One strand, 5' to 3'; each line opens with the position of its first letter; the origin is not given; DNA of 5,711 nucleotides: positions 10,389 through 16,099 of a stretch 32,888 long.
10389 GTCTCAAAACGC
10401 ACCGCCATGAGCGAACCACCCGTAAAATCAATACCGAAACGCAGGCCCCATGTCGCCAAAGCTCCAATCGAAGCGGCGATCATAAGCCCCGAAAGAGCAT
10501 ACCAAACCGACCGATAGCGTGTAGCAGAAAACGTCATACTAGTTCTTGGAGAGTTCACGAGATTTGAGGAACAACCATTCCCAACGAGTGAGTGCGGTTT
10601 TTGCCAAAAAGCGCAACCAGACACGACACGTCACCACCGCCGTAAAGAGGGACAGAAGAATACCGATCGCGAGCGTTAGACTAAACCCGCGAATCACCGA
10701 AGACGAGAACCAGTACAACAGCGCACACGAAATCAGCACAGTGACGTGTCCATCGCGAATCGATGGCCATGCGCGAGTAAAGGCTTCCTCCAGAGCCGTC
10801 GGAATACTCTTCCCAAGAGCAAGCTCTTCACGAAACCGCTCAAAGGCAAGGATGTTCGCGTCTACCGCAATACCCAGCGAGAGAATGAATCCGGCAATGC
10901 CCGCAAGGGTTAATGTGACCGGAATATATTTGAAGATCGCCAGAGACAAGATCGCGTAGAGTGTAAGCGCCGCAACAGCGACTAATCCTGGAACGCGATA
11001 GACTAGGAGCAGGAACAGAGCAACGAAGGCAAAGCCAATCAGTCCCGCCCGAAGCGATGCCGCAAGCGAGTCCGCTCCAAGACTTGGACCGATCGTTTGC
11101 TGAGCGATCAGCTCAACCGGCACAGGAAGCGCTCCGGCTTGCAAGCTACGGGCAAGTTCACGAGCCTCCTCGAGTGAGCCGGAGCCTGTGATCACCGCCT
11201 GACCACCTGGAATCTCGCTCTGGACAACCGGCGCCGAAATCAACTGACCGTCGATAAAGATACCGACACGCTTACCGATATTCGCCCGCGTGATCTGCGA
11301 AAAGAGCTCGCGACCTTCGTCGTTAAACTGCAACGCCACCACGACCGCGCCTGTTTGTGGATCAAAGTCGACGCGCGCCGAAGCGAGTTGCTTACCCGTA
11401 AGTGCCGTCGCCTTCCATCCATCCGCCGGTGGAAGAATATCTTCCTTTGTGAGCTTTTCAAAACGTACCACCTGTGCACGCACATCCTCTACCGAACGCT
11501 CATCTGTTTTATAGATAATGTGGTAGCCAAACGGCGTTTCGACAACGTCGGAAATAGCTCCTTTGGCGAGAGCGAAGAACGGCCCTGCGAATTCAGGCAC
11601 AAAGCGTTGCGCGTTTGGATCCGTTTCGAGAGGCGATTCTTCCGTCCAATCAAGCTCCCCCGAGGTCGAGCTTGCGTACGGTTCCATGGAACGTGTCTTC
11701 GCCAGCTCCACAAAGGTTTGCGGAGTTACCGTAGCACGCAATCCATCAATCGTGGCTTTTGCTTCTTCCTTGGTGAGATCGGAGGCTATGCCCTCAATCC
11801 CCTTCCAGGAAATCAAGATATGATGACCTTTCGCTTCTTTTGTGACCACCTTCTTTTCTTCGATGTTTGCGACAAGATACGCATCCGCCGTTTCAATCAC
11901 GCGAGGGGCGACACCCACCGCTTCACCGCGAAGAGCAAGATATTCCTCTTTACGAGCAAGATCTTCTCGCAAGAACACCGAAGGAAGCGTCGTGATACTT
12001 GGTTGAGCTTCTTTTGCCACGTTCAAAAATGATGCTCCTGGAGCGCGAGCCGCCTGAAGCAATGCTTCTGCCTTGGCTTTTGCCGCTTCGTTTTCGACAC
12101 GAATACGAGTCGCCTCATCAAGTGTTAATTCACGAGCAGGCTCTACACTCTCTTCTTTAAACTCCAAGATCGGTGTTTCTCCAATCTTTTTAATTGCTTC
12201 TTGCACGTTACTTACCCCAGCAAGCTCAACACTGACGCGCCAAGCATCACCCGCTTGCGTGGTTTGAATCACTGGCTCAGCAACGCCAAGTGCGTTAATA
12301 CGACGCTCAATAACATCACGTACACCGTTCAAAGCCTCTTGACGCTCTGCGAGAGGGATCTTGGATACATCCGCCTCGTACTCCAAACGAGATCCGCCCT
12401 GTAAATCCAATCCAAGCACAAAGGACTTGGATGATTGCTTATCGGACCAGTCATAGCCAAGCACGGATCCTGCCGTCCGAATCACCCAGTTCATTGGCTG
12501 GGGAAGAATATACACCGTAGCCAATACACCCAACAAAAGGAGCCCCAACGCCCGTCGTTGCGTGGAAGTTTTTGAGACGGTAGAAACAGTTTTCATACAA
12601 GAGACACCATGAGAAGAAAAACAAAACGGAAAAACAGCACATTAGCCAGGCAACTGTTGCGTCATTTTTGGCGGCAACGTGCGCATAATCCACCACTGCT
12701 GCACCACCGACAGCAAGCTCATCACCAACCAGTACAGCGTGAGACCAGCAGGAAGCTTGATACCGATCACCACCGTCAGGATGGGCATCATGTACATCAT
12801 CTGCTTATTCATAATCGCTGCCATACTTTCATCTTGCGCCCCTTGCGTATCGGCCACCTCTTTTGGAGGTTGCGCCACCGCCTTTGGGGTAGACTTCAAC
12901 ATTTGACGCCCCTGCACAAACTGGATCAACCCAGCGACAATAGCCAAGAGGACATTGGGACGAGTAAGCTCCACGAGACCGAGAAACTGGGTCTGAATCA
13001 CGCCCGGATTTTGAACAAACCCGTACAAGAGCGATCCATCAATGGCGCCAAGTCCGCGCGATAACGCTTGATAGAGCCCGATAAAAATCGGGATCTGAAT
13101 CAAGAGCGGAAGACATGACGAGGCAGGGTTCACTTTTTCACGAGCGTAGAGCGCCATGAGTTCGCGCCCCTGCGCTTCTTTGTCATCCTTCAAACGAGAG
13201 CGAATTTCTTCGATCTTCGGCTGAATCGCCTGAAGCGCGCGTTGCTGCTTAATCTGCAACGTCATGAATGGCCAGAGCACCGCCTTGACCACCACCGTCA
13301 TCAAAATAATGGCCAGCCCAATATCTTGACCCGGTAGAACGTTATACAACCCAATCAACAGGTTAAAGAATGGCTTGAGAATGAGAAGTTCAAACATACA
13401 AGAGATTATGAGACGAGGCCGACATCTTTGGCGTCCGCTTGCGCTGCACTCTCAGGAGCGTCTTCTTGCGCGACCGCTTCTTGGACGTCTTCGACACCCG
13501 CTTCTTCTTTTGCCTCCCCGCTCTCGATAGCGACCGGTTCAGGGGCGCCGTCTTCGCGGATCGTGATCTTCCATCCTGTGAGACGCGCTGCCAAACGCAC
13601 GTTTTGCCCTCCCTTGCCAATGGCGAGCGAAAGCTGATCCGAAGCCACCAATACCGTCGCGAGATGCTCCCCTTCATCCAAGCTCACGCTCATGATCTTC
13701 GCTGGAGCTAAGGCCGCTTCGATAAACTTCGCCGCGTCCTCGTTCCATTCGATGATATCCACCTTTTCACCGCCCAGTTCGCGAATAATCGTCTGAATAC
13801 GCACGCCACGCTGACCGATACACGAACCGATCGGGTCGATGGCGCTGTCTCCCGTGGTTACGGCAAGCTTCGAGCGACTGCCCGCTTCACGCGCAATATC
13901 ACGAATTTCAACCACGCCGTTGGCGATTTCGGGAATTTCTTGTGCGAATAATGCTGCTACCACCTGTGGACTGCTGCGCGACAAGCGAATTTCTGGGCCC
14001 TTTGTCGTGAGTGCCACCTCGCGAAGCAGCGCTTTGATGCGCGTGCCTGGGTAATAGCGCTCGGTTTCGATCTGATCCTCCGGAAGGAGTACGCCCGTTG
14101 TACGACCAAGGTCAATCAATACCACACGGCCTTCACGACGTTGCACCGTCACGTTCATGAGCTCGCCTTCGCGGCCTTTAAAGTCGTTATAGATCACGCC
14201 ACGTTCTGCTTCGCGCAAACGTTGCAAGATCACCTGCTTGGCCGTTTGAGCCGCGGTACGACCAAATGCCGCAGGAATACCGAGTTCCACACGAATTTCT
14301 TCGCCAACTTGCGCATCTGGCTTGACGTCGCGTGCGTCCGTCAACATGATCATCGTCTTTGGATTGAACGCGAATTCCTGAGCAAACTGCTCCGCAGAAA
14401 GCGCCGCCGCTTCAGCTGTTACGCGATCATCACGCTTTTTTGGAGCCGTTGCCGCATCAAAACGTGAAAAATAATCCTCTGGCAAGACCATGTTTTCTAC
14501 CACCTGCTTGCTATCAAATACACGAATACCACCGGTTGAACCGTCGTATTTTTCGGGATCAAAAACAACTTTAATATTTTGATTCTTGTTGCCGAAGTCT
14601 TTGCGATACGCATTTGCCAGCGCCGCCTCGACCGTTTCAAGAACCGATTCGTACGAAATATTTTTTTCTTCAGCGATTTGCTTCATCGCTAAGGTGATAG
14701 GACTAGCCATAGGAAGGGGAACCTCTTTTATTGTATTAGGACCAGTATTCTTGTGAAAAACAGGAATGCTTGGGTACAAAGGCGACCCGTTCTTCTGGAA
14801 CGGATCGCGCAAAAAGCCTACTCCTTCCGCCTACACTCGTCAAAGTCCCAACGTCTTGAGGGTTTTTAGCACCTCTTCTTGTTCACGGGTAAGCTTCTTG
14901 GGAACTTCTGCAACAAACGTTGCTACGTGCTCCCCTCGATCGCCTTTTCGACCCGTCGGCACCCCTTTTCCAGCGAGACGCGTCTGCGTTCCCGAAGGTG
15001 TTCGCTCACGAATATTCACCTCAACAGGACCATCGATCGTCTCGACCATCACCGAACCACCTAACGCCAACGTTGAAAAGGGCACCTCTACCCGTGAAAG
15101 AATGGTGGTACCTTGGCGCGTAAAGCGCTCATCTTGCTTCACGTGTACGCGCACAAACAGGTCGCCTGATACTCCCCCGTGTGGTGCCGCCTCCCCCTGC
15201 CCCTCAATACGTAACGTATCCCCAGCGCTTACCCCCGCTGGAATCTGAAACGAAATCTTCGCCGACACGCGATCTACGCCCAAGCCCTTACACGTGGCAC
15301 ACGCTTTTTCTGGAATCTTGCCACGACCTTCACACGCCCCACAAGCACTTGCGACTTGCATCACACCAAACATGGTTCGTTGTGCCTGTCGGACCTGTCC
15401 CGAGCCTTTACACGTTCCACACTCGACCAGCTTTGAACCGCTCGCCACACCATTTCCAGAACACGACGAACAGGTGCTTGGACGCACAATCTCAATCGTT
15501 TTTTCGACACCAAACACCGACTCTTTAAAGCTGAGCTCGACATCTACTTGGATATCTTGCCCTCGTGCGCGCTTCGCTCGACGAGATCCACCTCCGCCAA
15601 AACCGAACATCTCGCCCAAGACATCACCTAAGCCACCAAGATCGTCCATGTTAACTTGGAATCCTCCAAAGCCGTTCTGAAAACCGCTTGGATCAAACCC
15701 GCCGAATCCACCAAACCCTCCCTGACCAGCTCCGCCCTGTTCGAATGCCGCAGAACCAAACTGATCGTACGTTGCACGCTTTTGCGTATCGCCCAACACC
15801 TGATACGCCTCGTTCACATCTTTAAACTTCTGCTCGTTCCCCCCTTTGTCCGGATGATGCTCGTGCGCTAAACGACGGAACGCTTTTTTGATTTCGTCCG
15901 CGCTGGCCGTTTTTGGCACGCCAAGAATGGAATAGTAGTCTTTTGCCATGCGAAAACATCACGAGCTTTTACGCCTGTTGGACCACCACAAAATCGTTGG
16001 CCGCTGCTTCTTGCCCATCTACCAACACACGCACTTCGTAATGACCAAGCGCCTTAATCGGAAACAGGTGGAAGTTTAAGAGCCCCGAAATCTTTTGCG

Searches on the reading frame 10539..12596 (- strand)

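Call 7: search_protein_families(library=pfam, proteins=[window:10539-12596:-], max_evalue=0.001)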
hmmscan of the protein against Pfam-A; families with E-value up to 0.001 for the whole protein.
window:10539-12596:- (685 aa): 7 families
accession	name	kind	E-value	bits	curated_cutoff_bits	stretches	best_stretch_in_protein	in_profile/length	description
PF22599.2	SecDF_P1_head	-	1.1e-31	109.5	27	1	396-492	18-114/114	SecDF, P1 head subdomain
PF13616.12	Rotamase_3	-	1.3e-20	74.5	22.5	1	243-366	4-115/116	PPIC-type PPIASE domain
PF00639.27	Rotamase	-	1.8e-15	58.1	21.7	1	259-364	1-96/97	PPIC-type PPIASE domain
PF21760.3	SecD_1st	-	1.6e-14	53.5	27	1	92-149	4-58/60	Protein translocase subunit SecDF, P1 domain, N-terminal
PF02355.23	SecD_SecF_C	-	1e-11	45.1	20.5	1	494-655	13-177/189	Protein export membrane protein SecD/SecF, C-terminal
PF03176.21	MMPL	-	5.9e-09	35.8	20.5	1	515-654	146-292/333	MMPL family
PF13145.12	Rotamase_2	-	2e-07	32.3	27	1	297-365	41-107/121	PPIC-type PPIASE domain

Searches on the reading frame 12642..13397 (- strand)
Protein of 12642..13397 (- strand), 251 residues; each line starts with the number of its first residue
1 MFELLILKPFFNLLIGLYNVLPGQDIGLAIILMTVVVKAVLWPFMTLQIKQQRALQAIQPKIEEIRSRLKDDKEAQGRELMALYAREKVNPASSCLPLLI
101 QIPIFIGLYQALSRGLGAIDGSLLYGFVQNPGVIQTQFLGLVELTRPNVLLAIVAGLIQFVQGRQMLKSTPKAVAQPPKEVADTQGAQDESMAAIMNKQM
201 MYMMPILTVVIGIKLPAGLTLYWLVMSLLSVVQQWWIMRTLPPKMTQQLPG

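Call 8: search_protein_families(library=pfam, proteins=[window:12642-13397:-], max_evalue=0.001)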
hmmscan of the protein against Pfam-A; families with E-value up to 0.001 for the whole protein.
window:12642-13397:- (251 aa): 2 families
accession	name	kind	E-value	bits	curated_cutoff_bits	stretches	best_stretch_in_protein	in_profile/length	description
PF02096.25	60KD_IMP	-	7.9e-51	172.7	35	1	27-239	2-163/163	60Kd inner membrane protein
PF00558.24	Vpu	-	0.00019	21.6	24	1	26-89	7-75/81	Vpu protein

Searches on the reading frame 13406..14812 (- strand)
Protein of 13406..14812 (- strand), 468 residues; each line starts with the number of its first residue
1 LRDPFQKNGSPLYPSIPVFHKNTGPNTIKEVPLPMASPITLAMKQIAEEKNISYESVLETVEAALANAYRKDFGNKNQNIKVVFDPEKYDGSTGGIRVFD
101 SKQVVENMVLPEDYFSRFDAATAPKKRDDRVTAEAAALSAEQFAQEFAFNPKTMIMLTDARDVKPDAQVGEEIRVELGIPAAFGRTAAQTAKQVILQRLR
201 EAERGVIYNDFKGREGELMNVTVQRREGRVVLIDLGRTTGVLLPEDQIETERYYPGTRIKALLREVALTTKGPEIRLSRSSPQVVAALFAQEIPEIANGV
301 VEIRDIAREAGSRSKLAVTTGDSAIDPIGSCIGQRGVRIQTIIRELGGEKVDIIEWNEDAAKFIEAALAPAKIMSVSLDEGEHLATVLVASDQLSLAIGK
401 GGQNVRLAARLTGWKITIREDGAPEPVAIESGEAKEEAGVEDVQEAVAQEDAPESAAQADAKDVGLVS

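Call 8: search_protein_families(library=pfam, proteins=[window:13406-14812:-], max_evalue=0.001)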
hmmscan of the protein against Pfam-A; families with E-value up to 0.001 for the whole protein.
window:13406-14812:- (468 aa): 4 families
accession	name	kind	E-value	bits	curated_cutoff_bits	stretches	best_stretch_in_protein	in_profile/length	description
PF08529.16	NusA_N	-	2.1e-31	109.1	23.8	1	41-204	4-118/119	NusA N-terminal domain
PF13184.12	KH_5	-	1.6e-26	92.6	27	1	310-377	1-68/69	NusA-like KH domain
PF00013.35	KH_1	-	9.5e-06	25.7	21.5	0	386-430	3-51/66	KH domain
PF23095.1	KH_NusA_C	-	2.1e-05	24.9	34.2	1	386-420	2-36/59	Transcription termination/antitermination protein NusA, KH domain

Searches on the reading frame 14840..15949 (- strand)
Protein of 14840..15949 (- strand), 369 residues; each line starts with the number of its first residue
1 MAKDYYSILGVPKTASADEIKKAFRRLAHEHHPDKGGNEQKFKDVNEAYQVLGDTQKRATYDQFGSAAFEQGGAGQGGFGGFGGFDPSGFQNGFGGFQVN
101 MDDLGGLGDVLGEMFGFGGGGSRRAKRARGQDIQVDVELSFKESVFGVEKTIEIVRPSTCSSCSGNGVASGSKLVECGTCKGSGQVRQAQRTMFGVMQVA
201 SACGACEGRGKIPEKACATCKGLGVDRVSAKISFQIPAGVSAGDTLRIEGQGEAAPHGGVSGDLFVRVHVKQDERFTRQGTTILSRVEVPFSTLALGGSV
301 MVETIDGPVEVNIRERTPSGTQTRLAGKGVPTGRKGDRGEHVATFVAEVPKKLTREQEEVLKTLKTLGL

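Call 8: search_protein_families(library=pfam, proteins=[window:14840-15949:-], max_evalue=0.001)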
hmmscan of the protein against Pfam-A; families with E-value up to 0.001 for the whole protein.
window:14840-15949:- (369 aa): 3 families
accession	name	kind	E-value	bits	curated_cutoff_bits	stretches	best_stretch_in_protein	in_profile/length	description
PF01556.23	DnaJ_C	-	3.2e-38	131.6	26.6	1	133-350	1-152/152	DnaJ C terminal domain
PF00226.36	DnaJ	-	1.2e-23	83.4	27.8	1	4-62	1-63/63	DnaJ domain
PF00684.25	DnaJ_CXXCXGXG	-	4.6e-15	56.1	32.7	1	160-223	1-64/65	DnaJ central domain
